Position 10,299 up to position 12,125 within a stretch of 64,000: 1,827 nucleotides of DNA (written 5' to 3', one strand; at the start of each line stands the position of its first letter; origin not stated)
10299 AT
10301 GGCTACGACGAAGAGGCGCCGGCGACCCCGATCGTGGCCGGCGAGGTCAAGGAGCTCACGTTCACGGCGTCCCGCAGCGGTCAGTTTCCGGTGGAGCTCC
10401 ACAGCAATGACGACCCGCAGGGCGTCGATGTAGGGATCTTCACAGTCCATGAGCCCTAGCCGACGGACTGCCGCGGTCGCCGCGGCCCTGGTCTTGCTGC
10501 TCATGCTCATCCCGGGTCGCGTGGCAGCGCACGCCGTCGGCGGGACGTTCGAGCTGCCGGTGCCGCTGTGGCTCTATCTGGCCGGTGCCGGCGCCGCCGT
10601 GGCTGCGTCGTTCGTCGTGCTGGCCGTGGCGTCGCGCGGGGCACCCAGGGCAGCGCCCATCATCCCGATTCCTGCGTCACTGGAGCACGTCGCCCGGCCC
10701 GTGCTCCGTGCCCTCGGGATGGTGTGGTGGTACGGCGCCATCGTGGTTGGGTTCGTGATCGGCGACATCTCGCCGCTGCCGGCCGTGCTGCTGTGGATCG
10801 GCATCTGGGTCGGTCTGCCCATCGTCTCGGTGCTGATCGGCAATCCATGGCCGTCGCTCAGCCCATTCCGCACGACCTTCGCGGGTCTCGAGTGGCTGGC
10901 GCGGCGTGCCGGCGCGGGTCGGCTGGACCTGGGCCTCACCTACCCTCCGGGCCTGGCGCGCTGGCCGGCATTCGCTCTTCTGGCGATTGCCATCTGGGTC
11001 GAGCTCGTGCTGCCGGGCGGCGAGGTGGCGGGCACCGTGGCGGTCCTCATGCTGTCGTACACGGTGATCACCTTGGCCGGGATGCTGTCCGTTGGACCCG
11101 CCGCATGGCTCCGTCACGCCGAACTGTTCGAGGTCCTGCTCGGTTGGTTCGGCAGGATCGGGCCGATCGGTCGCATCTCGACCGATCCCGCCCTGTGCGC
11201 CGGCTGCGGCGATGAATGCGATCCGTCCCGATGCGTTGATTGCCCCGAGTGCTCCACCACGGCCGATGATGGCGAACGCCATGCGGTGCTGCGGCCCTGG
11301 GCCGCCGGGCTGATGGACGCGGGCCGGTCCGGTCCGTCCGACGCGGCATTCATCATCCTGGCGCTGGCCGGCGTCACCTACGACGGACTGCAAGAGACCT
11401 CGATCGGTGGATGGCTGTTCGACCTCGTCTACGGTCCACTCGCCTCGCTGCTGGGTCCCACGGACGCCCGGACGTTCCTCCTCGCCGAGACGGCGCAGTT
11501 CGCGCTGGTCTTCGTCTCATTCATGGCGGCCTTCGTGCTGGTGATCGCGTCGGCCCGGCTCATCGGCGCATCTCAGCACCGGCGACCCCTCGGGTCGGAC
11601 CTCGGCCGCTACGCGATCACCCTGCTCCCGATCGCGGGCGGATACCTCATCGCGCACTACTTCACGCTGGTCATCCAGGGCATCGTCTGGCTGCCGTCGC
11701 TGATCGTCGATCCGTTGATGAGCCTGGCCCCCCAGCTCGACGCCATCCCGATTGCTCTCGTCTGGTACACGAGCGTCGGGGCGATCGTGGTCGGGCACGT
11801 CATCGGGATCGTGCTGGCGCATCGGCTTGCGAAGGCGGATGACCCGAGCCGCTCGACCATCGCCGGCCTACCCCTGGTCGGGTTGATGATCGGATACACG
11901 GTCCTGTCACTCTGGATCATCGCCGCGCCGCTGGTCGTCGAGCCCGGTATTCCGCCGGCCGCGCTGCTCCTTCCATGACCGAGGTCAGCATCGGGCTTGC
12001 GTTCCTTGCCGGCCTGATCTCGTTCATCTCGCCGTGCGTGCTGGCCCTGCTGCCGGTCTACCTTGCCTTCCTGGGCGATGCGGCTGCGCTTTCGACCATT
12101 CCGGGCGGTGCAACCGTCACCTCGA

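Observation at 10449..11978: Uncharacterised polytopic membrane protein with a six-Cys loop and N-terminal His inside a copper / cytochrome-c maturation operon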

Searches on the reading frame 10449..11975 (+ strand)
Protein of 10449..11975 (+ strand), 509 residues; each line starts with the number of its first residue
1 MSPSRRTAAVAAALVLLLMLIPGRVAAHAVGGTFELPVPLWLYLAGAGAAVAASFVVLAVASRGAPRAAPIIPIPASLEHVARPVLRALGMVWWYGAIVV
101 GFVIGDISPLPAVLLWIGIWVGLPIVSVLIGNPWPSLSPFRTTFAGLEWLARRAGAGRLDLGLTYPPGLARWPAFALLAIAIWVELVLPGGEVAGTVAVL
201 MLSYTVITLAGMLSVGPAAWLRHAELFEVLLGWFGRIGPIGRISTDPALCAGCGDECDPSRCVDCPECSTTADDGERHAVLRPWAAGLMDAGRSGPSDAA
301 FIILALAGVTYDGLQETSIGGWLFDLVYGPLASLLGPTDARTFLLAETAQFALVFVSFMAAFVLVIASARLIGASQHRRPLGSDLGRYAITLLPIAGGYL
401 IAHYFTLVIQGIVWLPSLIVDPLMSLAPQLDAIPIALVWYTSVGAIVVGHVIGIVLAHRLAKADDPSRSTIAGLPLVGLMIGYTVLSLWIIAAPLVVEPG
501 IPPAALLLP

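Call 3: search_protein_families(library=pfam, proteins=[window:10449-11975:+], max_evalue=1)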
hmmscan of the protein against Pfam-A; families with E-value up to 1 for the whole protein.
window:10449-11975:+ (509 aa): 0 families

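Call 4: search_protein_families(library=ncbifam, proteins=[window:10449-11975:+], max_evalue=1)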
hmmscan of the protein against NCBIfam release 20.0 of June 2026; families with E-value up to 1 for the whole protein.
window:10449-11975:+ (509 aa): 0 families

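Call 5: find_homologous_proteins(query=window:10449-11975:+)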
Query window:10449-11975:+ (509 aa): 1020 proteins with E <= 0.001 among 8000 candidates; the best 120 are listed.
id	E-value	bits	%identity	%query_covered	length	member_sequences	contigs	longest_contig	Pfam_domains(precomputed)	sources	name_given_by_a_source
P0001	0.0e+0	1043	96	100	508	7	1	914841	-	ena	-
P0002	4.1e-280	949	87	95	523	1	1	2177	-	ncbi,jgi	-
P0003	3.2e-225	767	70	96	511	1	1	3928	-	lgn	-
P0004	8.5e-222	756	70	96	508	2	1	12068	-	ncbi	-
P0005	5.0e-220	750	69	99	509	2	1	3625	-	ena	-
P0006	1.2e-218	746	69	99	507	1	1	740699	-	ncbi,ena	-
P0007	3.3e-218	744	70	95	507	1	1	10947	-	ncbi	-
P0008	5.0e-218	744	70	99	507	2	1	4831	-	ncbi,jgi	-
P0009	5.4e-216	737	70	100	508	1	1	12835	-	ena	-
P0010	1.2e-214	732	68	100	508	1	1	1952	-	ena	-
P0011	2.1e-214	732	70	95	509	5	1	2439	-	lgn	-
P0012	2.3e-213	728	69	95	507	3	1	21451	-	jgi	jgi:hypothetical protein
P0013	2.4e-213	728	67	99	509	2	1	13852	-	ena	-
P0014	2.9e-213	728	69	95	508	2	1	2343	-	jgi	jgi:hypothetical protein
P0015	8.0e-213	726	69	96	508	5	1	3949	-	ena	-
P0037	1.4e-204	699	66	97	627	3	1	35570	-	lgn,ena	-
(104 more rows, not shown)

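Call 7: search_solved_structures(query=window:10449-11975:+, max_evalue=10)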
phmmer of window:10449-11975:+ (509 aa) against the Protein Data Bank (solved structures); distinct sequences matched with E-value up to 10: 3.
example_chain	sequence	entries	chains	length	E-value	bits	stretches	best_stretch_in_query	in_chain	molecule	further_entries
9yyg_A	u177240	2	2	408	0.24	13.7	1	214-295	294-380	AI-designed RNA-guided nuclease | AI-generated RNA-guided nuclease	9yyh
8bf8_A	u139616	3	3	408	1.8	10.8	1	213-295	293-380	RNA-guided DNA endonuclease TnpB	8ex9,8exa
8h1j_A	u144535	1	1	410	1.8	10.8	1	213-295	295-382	RNA-guided DNA endonuclease TnpB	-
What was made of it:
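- Tried and rejected: PDB by sequence: only chance-level hits to the C-terminal part of TnpB-type nucleases (call 7).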

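Call 12: search_protein_representatives(protein=window:10449-11975:+)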
Query: 509 residues. Proteins with E-value up to 0.001 (for the whole library): 2206; up to 1e-10: 1005; up to 1e-30: 179. The best 150 are listed.
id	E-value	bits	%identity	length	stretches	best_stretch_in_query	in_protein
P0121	8.6e-168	576.2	59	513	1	6-504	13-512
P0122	2.3e-130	452.7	58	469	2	6-240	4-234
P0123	1.9e-98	347.3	57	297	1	213-507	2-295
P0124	1.2e-91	324.9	71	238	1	1-238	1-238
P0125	4.1e-78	280.3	57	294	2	7-169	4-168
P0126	2.1e-73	264.7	64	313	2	379-484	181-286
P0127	1.1e-64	235.9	52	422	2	154-389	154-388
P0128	3.9e-63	230.8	38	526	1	5-504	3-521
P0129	2.2e-61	225.0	40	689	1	21-497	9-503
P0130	2.3e-61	225.0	40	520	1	17-496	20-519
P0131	4.7e-60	220.7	39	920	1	8-505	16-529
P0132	8.3e-59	216.6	33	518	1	12-496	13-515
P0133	1.1e-58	216.1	34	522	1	5-497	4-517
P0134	3.0e-58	214.7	39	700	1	22-499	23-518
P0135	8.5e-57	209.9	60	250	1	1-191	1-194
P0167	8.7e-46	173.6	37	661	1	101-499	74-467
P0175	4.6e-44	167.9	36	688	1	27-496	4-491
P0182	6.4e-43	164.1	34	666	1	27-499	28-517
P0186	2.7e-42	162.1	39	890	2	8-239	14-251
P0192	2.0e-41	159.2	35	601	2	9-242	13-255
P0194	3.4e-41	158.5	40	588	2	279-496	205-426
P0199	1.2e-40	156.7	41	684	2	86-241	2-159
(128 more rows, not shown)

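Call 13: search_protein_families(library=pfam, proteins=[P0131, P0186, P0129, P0134, P0175, P0199, P0182, P0167, P0192, P0194], max_evalue=0.01)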
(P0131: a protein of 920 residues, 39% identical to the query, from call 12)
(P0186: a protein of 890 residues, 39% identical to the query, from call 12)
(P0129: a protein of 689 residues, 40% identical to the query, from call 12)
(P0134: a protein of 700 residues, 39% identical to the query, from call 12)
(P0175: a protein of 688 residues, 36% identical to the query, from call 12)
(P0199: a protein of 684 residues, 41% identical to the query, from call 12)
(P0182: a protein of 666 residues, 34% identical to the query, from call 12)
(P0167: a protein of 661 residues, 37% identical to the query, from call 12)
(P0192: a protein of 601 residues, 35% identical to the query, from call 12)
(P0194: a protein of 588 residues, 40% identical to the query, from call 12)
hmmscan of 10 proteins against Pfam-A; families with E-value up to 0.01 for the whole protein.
P0131 (920 aa): 0 families

P0186 (890 aa): 0 families

P0129 (689 aa): 0 families

P0134 (700 aa): 12 families
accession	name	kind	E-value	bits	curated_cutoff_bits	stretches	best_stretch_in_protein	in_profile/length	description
PF00515.34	TPR_1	-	3.7e-15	55.5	27.8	2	631-663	1-33/34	Tetratricopeptide repeat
PF13181.12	TPR_8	-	1.2e-11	44.2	25.7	2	631-663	1-33/34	Tetratricopeptide repeat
PF13432.12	TPR_16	-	8.6e-11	42.5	32.7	2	602-640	2-40/65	Tetratricopeptide repeat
PF07719.23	TPR_2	-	1.6e-10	40.7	27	2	597-629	1-33/34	Tetratricopeptide repeat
PF13414.12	TPR_11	-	5e-10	39.4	26.8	1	604-645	1-42/42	TPR repeat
PF13371.12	TPR_9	-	9.6e-09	35.6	35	1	627-672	25-70/73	Tetratricopeptide repeat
PF13431.12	TPR_17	-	7.2e-08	32.6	24.4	1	619-652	1-34/34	Tetratricopeptide repeat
PF13428.12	TPR_14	-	2.9e-05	24.8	23.5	1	598-638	2-42/44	Tetratricopeptide repeat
PF14559.12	TPR_19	-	3e-05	24.7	25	1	608-670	2-64/68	Tetratricopeptide repeat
PF13424.12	TPR_12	-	3.7e-05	24.3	30.1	1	597-661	3-75/77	Tetratricopeptide repeat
PF13174.12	TPR_6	-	0.00012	22.9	26.3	0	598-628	1-31/33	Tetratricopeptide repeat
PF13525.12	YfiO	-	0.0065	16.7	25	1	598-691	6-106/203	Outer membrane lipoprotein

P0175 (688 aa): 1 family
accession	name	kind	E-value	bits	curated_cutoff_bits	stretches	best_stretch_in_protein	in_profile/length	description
PF13115.11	YtkA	-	0.00036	21.6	25.9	1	597-669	23-84/85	YtkA-like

P0199 (684 aa): 0 families

P0182 (666 aa): 5 families
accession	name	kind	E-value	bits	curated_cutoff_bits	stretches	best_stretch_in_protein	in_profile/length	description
PF00515.34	TPR_1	-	1.4e-09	37.8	27.8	1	615-647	1-33/34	Tetratricopeptide repeat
PF07719.23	TPR_2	-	1.7e-09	37.5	27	1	615-647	1-33/34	Tetratricopeptide repeat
PF13371.12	TPR_9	-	2.2e-08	34.4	35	1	589-656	3-70/73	Tetratricopeptide repeat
PF13414.12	TPR_11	-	5.5e-06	26.4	26.8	1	593-628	6-41/42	TPR repeat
PF13432.12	TPR_16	-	0.00028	21.7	32.7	1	586-643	2-59/65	Tetratricopeptide repeat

P0167 (661 aa): 1 family
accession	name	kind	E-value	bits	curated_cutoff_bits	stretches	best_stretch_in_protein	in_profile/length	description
PF00080.25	Sod_Cu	-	6.6e-34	117.6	28.9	1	489-622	3-133/133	Copper/zinc superoxide dismutase (SODC)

P0192 (601 aa): 0 families

P0194 (588 aa): 0 families
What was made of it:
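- It is fused to a Cu/Zn-SOD domain (call 13).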

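Call 21: find_related_loci(query=A2, collection=genome_contigs, flank=6000)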
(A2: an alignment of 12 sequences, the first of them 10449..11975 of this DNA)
Query A2 (509 aa) in genome_contigs; peptide patterns used: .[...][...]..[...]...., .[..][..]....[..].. (x = any residue, [..] = any of these).
599 stretches matched a pattern (row limit reached: there are more); 564 encode a relative of the query (tblastn E <= 1e-3); the best 80 are kept; 80 distinct loci.
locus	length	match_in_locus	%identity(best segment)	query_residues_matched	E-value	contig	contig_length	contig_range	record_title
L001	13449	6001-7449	67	25-505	0e+0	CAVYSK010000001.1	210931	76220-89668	MAG: uncultured Chloroflexia bacterium isolate MFD05567.bin.2.97 genome assembly, contig: contig_11074, whole genome sho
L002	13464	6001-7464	70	22-505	0e+0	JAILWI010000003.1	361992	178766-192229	MAG: Chloroflexota bacterium isolate ECS24B4 ECS24B4_3, whole genome shotgun sequence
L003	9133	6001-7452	65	22-503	0e+0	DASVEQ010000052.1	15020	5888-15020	MAG TPA_asm: Candidatus Limnocylindria bacterium isolate SMAG_U2066 k141_635852, whole genome shotgun sequence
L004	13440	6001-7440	60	22-500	4e-171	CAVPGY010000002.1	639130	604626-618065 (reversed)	MAG: uncultured Chloroflexia bacterium isolate MFD09964.bin.2.274 genome assembly, contig: contig_12832, whole genome sh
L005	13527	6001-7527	54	5-509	2e-160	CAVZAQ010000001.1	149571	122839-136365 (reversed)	MAG: uncultured Chloroflexia bacterium isolate MFD01721.bin.3.65 genome assembly, contig: contig_13170, whole genome sho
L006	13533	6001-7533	54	1-509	5e-159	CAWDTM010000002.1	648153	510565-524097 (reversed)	MAG: uncultured Chloroflexia bacterium isolate MFD05442.bin.1.16 genome assembly, contig: contig_11595, whole genome sho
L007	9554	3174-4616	60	30-509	4e-158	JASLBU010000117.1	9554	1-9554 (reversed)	MAG: Candidatus Limnocylindria bacterium isolate CMU.bins.99 k141_13676725, whole genome shotgun sequence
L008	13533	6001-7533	54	1-509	7e-154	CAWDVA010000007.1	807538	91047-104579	MAG: uncultured Chloroflexia bacterium isolate MFD05684.bin.1.348 genome assembly, contig: contig_27992, whole genome sh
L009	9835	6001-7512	57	5-507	2e-152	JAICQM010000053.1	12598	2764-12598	MAG: Chloroflexota bacterium isolate TY_HY_2_bin.42 k141_1858824_length_12598_cov_34.2295, whole genome shotgun sequence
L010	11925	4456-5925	57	19-507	9e-150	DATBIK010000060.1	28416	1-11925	MAG TPA_asm: Candidatus Limnocylindria bacterium isolate SMAG_U3892 k141_2728447, whole genome shotgun sequence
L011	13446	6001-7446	57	22-503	2e-149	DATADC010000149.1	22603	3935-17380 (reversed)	MAG TPA_asm: Candidatus Limnocylindria bacterium isolate SMAG_U6740 k141_1510015, whole genome shotgun sequence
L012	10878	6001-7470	57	22-509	3e-148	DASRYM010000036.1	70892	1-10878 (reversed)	MAG TPA_asm: Candidatus Zixiibacteriota bacterium isolate SMAG_U13342 k141_406092, whole genome shotgun sequence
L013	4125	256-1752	57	1-499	5e-152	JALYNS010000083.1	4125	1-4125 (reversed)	MAG: Chloroflexota bacterium isolate DRA bin6 SD1702-04_k127_2648284, whole genome shotgun sequence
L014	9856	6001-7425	58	27-500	2e-146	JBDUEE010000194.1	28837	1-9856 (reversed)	MAG: Chloroflexota bacterium isolate cluster4_bin.88 NODE_2279_length_28837_cov_7.003579, whole genome shotgun sequence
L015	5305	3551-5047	55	5-499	3e-147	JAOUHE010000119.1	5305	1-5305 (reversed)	MAG: Chloroflexota bacterium isolate 4_1_May_SF_Bin54 4_1_May_SF_Bin54_scaffold_8390_c1, whole genome shotgun sequence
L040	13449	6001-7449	36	27-498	2e-65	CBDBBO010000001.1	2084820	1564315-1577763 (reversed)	MAG: Dehalococcoidia bacterium isolate 1b2ae8b5-6dc1-4ab8-aaf0-c904fb0211c2 genome assembly, contig: contig_1, whole gen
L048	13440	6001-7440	37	34-496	1e-61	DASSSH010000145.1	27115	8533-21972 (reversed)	MAG TPA_asm: Candidatus Methylomirabilota bacterium isolate SMAG_U510 k141_864731, whole genome shotgun sequence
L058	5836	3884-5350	35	13-500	4e-61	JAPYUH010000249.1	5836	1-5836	MAG: Alphaproteobacteria bacterium isolate PW8.maxbin2.065_sub PW8_15509_length_5836_cov_15.855561, whole genome shotgun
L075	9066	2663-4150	37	28-505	3e-58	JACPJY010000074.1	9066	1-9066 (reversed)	MAG: Rhodospirillales bacterium isolate NC_groundwater_480_Ag_S-0.1um_66_12 S35_SO-1_scaffold_154675, whole genome shotg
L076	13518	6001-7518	36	20-506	4e-58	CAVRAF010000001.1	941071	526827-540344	MAG: uncultured proteobacterium isolate MFD00031.bin.2.14 genome assembly, contig: contig_10397, whole genome shotgun se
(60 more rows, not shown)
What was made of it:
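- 10449..11978 (+): The finding: a 509-aa polytopic membrane protein, founder of an unannotated family (signal peptide plus 10 TM helices, N-terminus and C-terminus both outside). The family has 2,206 clusters (call 12) and occurs in at least 564 species genomes (call 21).
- Tried and rejected: It worked with 12 sequences (call 21).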

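Call 26: predict_structure(alignment_id=A1)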
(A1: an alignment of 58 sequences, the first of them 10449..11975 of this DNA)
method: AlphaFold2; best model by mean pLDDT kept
length: 509 residues; sequences in the alignment: 58
mean_pLDDT: 90.1   pTM: 0.89
mean pLDDT of the five models: 90.1, 89.4, 88.7, 88.3, 87.4
residues with pLDDT >= 90: 367; 70-90: 109; 50-70: 23; < 50: 10
segments of 3 or more residues with pLDDT < 50: 27-30, 506-509
pLDDT, mean of each block of 10 residues (from residue 1): 73 84 52 77 93 91 80 93 95 96 92 94 98 96 97 97 96 98 97 96 98 96 96 97 92 78 86 91 93 90 98 93 95 93 96 98 96 78 95 97 93 85 76 87 95 94 91 95 96 75 52
secondary structure, 60 per line:
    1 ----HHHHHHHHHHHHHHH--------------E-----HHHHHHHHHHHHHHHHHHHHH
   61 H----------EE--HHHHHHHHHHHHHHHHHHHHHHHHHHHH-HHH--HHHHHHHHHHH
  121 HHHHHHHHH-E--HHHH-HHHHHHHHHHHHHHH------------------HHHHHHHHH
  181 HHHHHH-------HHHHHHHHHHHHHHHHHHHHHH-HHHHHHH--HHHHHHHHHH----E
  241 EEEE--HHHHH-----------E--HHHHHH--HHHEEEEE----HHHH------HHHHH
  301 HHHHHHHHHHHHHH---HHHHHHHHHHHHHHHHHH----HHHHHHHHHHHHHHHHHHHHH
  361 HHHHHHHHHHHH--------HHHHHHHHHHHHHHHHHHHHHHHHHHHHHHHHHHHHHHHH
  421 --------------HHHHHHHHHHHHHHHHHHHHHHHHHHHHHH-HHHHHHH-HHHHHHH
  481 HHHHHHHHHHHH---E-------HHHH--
elements in order: H5-19 H40-61 H76-103 H110-129 H134-137 H139-153 H172-186 H194-215 H217-223 H226-235 E240-244 H247-251 H266-271 E277-281 H286-289 H296-314 H318-335 H340-372 H381-420 H435-464 H466-472 H474-492 H504-507
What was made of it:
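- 10449..11978 (+): The AF2 model has pLDDT 90.1 and pTM 0.89 (call 26).
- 10449..10529 (+): Predicted cleavable signal peptide (residues 1-27), ending VAA. The next codon (10530-10532) is the invariant His28. Model confidence is low only at residues 27-30 (call 26).
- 11196..11252 (+): Six-Cys motif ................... (C250 to C268), inside a ~30-aa lineage-variable insert in cytoplasmic loop L5 (residues 216-295). It looks like a zinc-ribbon knuckle or a small metal-thiolate cluster. The model shows beta-hairpin elements at 240-244 and 277-281 (call 26).
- On Zinc-ribbon / treble-clef knuckle (for the Cys loop): They are flanked by strands 240-244 and 277-281 in the model (call 26).
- Checked: The AlphaFold model has a helix at residues 5-19 and its only low-confidence internal stretch at 27-30 (call 26).
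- The confident model (call 26) has no solved fold relative.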

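Call 31: search_protein_families(library=pfam, alignment_id=A3, max_evalue=0.01)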
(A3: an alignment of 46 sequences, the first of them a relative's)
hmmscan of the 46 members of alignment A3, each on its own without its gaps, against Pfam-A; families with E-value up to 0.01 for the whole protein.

A. member 1, L004:5559-5936:+ (126 aa): 0 families

B. families by the number of members that match (of 46 scanned): 16 families
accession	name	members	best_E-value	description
PF13473.12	Cupredoxin_1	14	2.7e-12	Cupredoxin-like domain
PF04234.18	CopC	10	2.1e-22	CopC domain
PF05425.18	CopD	10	2.4e-20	Copper resistance protein D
PF13442.11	Cytochrome_CBB3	10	6.2e-13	Cytochrome C oxidase, cbb3-type, subunit III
PF00034.26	Cytochrom_C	10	1e-11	Cytochrome c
PF13115.11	YtkA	5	1.3e-08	YtkA-like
PF07731.20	Cu-oxidase_2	4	0.00072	Multicopper oxidase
PF07732.21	Cu-oxidase_3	4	0.00089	Multicopper oxidase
PF11008.14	DUF2846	3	3.4e-07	Protein of unknown function (DUF2846)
PF19081.6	Ig_7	1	0.00059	Ig-like domain CHU_C associated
PF00127.26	Copper-bind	1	0.0011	Copper binding proteins, plastocyanin/azurin family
PF19380.4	DUF5955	1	0.003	Family of unknown function (DUF5955)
PF01052.25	FliMN_C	1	0.0046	Type III flagellar switch regulator (C-ring) FliN C-term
PF13620.12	CarboxypepD_reg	1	0.0075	Carboxypeptidase regulatory-like domain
PF18986.5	DUF5719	1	0.0079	Family of unknown function (DUF5719)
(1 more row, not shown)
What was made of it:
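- Closest known: Cupredoxin_1. Same: Relatives of the partner pass the Pfam model (call 31).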
